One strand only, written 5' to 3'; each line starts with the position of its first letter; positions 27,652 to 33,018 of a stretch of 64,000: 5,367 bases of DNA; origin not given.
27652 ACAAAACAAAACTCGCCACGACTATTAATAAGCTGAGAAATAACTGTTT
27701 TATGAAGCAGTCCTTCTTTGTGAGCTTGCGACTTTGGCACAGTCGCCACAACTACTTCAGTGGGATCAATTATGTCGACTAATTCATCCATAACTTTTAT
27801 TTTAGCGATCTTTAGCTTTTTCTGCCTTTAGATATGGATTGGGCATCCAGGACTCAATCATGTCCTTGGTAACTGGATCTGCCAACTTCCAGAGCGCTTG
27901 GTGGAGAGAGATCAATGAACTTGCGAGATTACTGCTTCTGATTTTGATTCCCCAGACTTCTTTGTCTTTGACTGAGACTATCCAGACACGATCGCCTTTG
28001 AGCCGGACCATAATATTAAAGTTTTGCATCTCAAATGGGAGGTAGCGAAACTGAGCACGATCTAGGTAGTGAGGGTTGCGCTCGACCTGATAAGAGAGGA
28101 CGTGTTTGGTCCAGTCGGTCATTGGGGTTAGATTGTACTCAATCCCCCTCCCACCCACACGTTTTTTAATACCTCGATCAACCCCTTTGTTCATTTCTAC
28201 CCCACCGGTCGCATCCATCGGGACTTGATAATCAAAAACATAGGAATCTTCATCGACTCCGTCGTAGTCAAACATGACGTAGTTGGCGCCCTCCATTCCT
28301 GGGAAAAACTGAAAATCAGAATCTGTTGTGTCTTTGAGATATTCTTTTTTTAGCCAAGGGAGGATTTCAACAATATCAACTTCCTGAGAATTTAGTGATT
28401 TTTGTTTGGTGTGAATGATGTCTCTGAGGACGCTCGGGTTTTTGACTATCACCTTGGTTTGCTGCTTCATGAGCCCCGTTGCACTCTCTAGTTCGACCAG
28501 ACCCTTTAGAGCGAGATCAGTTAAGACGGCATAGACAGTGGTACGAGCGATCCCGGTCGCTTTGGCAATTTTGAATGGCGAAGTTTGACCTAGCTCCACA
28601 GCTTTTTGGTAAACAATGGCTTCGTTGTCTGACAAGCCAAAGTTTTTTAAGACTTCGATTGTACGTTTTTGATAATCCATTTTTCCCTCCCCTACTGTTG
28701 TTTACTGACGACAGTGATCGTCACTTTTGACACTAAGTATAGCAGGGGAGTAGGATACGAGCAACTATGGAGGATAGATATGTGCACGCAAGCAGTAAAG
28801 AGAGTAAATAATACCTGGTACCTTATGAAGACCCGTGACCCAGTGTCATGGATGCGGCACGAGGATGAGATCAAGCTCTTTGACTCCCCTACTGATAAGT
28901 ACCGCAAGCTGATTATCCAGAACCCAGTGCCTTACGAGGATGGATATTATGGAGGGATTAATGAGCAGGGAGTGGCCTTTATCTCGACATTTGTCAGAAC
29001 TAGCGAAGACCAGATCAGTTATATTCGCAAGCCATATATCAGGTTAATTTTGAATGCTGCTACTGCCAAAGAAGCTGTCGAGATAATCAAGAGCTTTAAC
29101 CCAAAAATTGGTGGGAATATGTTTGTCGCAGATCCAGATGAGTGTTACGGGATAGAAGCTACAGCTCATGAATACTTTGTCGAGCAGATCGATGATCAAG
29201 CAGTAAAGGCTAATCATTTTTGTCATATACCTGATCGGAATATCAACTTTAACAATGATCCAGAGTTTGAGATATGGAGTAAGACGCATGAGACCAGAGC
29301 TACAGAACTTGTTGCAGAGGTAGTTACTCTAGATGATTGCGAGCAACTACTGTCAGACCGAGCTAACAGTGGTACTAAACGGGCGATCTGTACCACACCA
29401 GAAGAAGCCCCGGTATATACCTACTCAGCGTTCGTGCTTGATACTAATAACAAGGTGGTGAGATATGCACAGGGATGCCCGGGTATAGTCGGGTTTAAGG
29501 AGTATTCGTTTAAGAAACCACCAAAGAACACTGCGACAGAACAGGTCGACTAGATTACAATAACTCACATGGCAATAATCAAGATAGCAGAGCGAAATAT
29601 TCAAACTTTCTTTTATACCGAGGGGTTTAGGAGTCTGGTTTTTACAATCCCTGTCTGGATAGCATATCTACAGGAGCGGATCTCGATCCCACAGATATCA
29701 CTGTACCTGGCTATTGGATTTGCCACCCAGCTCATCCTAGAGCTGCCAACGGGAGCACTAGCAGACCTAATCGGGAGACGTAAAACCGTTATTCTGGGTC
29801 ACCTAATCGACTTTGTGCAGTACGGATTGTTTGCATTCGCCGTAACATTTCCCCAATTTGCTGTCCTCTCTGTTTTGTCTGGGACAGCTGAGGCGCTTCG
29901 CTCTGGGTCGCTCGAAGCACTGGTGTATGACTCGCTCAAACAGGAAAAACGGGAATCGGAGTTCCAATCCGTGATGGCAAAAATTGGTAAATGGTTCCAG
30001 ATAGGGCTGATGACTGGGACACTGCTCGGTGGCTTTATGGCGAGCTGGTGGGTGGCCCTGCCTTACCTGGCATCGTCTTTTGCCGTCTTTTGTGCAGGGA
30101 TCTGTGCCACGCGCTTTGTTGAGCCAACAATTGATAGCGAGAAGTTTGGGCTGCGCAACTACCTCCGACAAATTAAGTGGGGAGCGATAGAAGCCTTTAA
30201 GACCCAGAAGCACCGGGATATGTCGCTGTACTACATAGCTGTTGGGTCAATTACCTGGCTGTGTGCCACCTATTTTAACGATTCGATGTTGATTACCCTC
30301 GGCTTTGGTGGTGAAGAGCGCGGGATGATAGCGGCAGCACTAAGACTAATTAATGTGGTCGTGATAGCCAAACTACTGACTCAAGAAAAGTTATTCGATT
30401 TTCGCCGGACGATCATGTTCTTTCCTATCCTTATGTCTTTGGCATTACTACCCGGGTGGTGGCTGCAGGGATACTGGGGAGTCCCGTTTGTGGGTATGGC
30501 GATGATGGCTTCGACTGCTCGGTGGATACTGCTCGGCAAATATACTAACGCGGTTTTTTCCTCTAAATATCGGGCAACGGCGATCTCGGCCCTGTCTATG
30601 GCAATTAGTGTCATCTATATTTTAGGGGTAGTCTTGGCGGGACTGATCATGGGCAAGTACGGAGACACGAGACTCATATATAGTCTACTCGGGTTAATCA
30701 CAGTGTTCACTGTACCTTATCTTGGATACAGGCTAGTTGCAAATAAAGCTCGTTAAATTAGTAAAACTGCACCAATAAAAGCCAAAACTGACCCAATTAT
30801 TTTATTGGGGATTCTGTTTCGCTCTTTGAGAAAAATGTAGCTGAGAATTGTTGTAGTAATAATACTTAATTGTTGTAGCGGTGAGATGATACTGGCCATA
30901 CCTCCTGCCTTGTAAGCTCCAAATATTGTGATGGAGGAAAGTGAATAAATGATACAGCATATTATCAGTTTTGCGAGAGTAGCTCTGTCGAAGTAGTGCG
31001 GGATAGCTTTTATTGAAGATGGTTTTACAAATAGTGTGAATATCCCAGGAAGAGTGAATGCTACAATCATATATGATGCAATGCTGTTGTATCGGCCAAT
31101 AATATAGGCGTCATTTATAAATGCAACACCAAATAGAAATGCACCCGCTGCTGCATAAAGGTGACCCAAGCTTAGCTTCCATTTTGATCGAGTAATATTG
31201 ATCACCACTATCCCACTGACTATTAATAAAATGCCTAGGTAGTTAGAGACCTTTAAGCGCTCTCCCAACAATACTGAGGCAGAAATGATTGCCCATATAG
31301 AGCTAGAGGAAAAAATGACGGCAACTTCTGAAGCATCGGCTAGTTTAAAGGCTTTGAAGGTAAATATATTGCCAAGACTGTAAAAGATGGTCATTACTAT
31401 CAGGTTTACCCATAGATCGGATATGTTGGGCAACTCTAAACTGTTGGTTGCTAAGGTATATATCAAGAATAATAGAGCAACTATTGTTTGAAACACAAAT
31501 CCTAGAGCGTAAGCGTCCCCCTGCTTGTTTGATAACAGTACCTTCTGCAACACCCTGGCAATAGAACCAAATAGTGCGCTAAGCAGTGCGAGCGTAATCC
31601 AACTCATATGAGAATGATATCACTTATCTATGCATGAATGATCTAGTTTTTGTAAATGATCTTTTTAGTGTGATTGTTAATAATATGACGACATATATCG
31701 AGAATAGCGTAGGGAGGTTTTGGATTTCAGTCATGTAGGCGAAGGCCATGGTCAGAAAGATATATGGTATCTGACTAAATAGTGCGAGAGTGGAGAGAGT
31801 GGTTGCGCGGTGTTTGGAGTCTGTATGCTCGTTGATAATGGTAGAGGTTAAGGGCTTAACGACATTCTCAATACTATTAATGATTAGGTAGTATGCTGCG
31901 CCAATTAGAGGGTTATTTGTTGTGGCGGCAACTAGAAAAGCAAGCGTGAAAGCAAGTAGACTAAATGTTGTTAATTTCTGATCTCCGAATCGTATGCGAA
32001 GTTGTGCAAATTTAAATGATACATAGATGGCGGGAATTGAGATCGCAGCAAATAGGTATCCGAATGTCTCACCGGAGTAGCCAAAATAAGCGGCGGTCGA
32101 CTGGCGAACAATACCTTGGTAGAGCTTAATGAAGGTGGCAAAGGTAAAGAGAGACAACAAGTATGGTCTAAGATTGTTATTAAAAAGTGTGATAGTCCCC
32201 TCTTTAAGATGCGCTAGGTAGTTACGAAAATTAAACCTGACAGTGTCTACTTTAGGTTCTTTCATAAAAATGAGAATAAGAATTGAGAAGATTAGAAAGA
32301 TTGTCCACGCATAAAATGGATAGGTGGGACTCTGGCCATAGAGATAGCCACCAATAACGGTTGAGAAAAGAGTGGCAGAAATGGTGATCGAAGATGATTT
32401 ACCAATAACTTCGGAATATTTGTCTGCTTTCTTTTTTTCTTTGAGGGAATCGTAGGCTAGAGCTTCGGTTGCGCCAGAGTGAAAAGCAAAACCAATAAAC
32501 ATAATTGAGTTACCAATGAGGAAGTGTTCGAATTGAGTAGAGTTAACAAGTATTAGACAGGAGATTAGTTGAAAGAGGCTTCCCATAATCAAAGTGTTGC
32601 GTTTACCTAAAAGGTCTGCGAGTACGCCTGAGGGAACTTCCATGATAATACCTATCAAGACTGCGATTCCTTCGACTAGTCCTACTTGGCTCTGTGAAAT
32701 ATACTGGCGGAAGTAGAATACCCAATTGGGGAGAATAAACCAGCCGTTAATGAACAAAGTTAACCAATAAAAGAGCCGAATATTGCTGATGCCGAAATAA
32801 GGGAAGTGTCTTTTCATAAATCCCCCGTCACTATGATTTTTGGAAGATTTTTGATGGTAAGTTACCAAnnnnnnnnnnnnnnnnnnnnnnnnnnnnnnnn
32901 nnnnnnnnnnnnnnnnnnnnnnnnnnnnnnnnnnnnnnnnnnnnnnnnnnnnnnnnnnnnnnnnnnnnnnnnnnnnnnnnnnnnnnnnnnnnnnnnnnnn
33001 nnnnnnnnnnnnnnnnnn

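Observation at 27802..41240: Expanded array of TrmB-like regulators paired with MFS and EamA/DMT transporters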

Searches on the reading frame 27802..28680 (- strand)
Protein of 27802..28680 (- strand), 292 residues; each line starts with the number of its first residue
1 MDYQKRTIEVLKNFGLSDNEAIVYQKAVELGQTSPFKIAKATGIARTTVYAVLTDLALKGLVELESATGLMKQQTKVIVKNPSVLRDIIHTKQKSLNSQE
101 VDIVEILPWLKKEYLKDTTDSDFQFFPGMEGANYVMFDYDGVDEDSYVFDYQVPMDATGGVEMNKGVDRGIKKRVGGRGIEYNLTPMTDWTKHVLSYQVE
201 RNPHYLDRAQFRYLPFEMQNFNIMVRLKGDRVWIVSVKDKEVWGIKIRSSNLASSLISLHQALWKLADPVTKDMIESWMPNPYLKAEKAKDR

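Call 3: search_protein_families(library=pfam, proteins=[window:27802-28680:-], max_evalue=0.01)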
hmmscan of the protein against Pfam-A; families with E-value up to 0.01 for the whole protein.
window:27802-28680:- (292 aa): 2 families
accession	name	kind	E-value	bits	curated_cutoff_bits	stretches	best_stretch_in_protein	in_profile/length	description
PF01978.25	TrmB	-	5.4e-12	45.8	25.6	1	11-67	1-57/68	Sugar-specific transcriptional regulator TrmB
PF02796.21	HTH_7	-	0.0018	18.8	23.8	1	37-55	26-44/45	Helix-turn-helix domain of resolvase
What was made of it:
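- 27802..28680 (-): T1 (subfamily Tg): TrmB-like regulator, 292 aa. PF01978 45.8 bits (call 3).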

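Call 10: search_protein_families(library=ncbifam, proteins=[window:27802-28680:-], max_evalue=0.01)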
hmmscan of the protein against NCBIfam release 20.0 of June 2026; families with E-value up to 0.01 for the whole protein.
window:27802-28680:- (292 aa): 3 families
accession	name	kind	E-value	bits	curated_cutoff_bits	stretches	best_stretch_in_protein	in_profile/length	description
NF047390.1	TransRegTrmBL1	equivalog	1.5e-07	30.7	650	1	6-74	5-73/341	HTH-type sugar sensing transcriptional regulator TrmBL1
NF047392.1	TransRegTrmBHalo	equivalog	0.00093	18.3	500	1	6-68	8-70/349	HTH-type sugar sensing transcriptional regulator TrmB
TIGR01884.1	cas_HTH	subfamily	0.0011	18.4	60.2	1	11-76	135-200/202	CRISPR-associated CARF protein Csa3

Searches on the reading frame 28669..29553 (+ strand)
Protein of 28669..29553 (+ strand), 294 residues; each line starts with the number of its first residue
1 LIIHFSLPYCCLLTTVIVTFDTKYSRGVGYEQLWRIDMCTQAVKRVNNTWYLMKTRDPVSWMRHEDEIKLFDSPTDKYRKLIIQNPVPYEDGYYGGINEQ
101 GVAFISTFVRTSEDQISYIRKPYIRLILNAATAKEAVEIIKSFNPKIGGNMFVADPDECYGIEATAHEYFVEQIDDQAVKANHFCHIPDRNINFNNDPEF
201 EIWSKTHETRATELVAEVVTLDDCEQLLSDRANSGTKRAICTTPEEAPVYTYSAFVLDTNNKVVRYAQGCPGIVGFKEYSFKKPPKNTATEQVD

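Call 3: search_protein_families(library=pfam, proteins=[window:28669-29553:+], max_evalue=0.01)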
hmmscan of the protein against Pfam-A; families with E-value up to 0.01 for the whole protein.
window:28669-29553:+ (294 aa): 2 families
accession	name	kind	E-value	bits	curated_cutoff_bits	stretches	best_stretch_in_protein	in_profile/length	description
PF03417.21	AAT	-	1.1e-10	42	23.2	1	49-193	7-150/225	Acyl-coenzyme A:6-aminopenicillanic acid acyl-transferase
PF16253.10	DUF4909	-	0.0068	16.7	25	0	140-224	5-85/127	Domain of unknown function (DUF4909)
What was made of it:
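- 28780..29553 (+): C45/AAT-type Ntn-hydrolase-like protein. The likely start is Met-Cys, preceded by GGAGGA. PF03417 42 bits (call 3).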

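Call 10: search_protein_families(library=ncbifam, proteins=[window:28669-29553:+], max_evalue=0.01)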
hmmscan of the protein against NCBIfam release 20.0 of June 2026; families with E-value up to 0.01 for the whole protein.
window:28669-29553:+ (294 aa): 1 family
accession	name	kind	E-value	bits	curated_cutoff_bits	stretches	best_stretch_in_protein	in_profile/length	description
NF040521.1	C45_proenzyme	subfamily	1.6e-19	70.5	85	1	34-262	85-311/313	C45 family autoproteolytic acyltransferase/hydrolase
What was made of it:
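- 28780..29553 (+): NCBIfam C45_proenzyme 70.5 bits, below its cut-off of 85 (call 10).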

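Call 45: search_solved_structures(query=window:28777-29553:+, max_evalue=0.01)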
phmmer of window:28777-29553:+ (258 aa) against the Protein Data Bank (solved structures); distinct sequences matched with E-value up to 0.01: 0.
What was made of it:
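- On C45 (AAT) Ntn-hydrolases/acyltransferases: No PDB sequence hit was found (call 45).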

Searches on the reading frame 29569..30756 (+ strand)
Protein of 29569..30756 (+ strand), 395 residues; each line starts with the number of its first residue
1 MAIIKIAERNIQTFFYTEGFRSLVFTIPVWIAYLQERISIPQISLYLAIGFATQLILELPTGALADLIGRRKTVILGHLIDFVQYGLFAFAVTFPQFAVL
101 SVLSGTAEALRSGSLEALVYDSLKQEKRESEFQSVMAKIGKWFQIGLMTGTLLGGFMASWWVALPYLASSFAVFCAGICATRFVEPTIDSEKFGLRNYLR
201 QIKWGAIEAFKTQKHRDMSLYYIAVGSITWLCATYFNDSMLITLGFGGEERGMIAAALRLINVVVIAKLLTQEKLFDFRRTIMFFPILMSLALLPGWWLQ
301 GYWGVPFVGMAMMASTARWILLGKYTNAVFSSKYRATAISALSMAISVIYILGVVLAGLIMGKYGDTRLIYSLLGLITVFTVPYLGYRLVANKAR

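Call 3: search_protein_families(library=pfam, proteins=[window:29569-30756:+], max_evalue=0.01)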
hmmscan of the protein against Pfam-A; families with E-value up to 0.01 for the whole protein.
window:29569-30756:+ (395 aa): 1 family
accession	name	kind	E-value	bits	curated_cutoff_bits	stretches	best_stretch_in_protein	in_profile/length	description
PF07690.21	MFS_1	-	3.7e-21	75.9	33.4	2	26-260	15-249/347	Major Facilitator Superfamily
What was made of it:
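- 29569..30756 (+): MFS1 (subfamily MFSd). MFS_1 75.9 bits (call 3).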

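Call 10: search_protein_families(library=ncbifam, proteins=[window:29569-30756:+], max_evalue=0.01)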
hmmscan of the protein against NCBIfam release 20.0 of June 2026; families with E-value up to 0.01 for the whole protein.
window:29569-30756:+ (395 aa): 9 families
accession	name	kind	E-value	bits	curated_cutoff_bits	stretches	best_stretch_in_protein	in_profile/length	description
TIGR00880.1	2_A_01_02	superfamily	3.6e-12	46.6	131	1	45-187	2-141/141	multidrug resistance protein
NF012174.0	tet_MFS_A_B_C_D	equivalog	4.8e-10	38.8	475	1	46-179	45-173/382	Tet(A)/Tet(B)/Tet(C) family tetracycline efflux MFS transporter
TIGR00900.1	2A0121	subfamily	1.8e-08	34.2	319.6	1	34-363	27-362/364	H+ Antiporter protein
NF000043.1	tet_MFS_P_a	exception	1.2e-07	30.9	750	1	53-171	54-168/420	tetracycline efflux MFS transporter TetA(P)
NF040872.1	MFS_HP1165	exception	8.2e-07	28.4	700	1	36-369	33-361/385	HP1165 family MFS efflux transporter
NF000049.1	tet_MFS_40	exception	2e-06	27.2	800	1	51-184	53-182/406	tetracycline efflux MFS transporter Tet(40)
TIGR00710.1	efflux_Bcr_CflA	subfamily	1.7e-05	24.4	200.9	1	45-369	48-364/385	Bcr/CflA family efflux MFS transporter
NF008314.0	PRK11102.1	equivalog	5.5e-05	22.6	303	1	48-227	55-223/396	Bcr/CflA family multidrug efflux MFS transporter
TIGR00898.1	2A0119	subfamily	0.00027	19.8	550.75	1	61-175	146-254/506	cation transport protein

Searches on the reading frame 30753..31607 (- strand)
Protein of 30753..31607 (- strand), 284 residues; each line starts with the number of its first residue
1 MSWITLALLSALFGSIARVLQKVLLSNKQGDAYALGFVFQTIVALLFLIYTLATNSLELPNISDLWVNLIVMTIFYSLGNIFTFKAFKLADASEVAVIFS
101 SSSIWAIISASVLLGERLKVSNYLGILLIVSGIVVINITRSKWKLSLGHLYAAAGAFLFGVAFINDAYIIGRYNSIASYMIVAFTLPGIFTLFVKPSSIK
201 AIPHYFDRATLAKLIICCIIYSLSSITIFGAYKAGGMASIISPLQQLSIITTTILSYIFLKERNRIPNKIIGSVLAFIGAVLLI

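Call 3: search_protein_families(library=pfam, proteins=[window:30753-31607:-], max_evalue=0.01)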
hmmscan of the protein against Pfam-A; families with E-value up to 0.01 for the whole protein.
window:30753-31607:- (284 aa): 3 families
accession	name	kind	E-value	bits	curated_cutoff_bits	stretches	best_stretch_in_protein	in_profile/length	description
PF00892.27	EamA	-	6.7e-23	81.9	28.2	2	2-137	2-134/135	EamA-like transporter family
PF05653.20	Mg_trans_NIPA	-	1.3e-09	38.1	26.2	2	223-284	61-120/295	Magnesium transporter NIPA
PF03151.22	TPT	-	0.002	18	30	0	38-157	36-155/291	Triose-phosphate Transporter family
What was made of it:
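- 30753..31607 (-): EamA1 (DMT transporter). No close ortholog in any fetched locus. EamA 81.9 bits with two repeats (call 3).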

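Call 82: search_protein_families(library=ncbifam, proteins=[window:30753-31607:-], max_evalue=0.01)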
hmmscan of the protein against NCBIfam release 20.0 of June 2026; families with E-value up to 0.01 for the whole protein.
window:30753-31607:- (284 aa): 4 families
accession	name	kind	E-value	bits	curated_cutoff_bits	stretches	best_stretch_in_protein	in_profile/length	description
TIGR03340.1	phn_DUF6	hypoth_equivalog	1.1e-12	48.2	288.15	1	7-282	6-280/281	phosphonate utilization associated putative membrane protein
TIGR00950.1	2A78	equivalog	4.7e-06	26.2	230.2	1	20-271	7-255/264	carboxylate/amino acid/amine transporter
TIGR00817.1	tpt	subfamily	0.00028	20.5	317.9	1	58-143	57-142/302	Tpt phosphate/phosphoenolpyruvate translocator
NF050091.1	ArAmAcExpYddG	equivalog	0.00056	19.5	300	1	34-161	37-165/285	aromatic amino acid exporter YddG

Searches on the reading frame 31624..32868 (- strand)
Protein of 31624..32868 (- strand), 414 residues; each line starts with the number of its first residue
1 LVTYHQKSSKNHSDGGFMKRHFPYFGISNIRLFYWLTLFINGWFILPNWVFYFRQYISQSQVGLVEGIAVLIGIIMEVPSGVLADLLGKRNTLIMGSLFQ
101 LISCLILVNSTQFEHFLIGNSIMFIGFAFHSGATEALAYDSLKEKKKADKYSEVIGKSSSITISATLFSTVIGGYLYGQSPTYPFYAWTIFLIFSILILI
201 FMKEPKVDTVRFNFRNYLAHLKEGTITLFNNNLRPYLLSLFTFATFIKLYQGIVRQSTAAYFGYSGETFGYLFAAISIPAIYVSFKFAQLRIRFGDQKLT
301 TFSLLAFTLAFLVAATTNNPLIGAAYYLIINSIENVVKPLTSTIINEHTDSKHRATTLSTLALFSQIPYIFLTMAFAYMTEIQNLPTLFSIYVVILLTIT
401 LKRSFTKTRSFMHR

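Call 3: search_protein_families(library=pfam, proteins=[window:31624-32868:-], max_evalue=0.01)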
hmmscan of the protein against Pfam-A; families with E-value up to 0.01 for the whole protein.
window:31624-32868:- (414 aa): 3 families
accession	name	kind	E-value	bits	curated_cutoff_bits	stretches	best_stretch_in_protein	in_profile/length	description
PF07690.21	MFS_1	-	1.4e-23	83.8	33.4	2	39-245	9-216/347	Major Facilitator Superfamily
PF12832.13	MFS_1_like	-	9e-12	45.1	25.2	1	45-319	18-300/373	MFS_1 like family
PF05977.19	MFS_3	-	2.6e-09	36.5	27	1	58-321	43-308/524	Transmembrane secretion effector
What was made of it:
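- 31624..32868 (-): MFS2 (subfamily MFSc). The likely start is ATG at 32817. MFS_1 83.8 bits and MFS_3 36.5 bits (call 3).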

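Call 10: search_protein_families(library=ncbifam, proteins=[window:31624-32868:-], max_evalue=0.01)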
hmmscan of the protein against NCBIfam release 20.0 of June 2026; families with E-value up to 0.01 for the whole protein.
window:31624-32868:- (414 aa): 9 families
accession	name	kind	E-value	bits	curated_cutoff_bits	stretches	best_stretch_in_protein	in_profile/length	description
TIGR00880.1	2_A_01_02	superfamily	2.5e-12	47.1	131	1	72-202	10-137/141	multidrug resistance protein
NF040872.1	MFS_HP1165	exception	1.4e-10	40.8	700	1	56-321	34-287/385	HP1165 family MFS efflux transporter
NF000043.1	tet_MFS_P_a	exception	3.1e-07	29.5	750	1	60-206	42-185/420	tetracycline efflux MFS transporter TetA(P)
NF012174.0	tet_MFS_A_B_C_D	equivalog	1.5e-06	27.3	475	1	61-388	41-366/382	Tet(A)/Tet(B)/Tet(C) family tetracycline efflux MFS transporter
NF000049.1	tet_MFS_40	exception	1.7e-06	27.4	800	1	61-176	44-155/406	tetracycline efflux MFS transporter Tet(40)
NF008654.0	PRK11652.1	equivalog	9.4e-06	24.7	479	1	77-310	61-286/397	multidrug efflux MFS transporter EmrD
TIGR00886.1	2A0108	subfamily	1.4e-05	24.4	311.7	1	43-128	17-104/368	NarK family nitrate/nitrite MFS transporter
NF052292.1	efflux_CraA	equivalog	2.5e-05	23.5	725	1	71-193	61-180/409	chloramphenicol efflux MFS transporter CraA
NF007782.0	PRK10473.1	subfamily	0.00018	20.7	417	1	80-319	58-291/394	MdtL family multidrug efflux MFS transporter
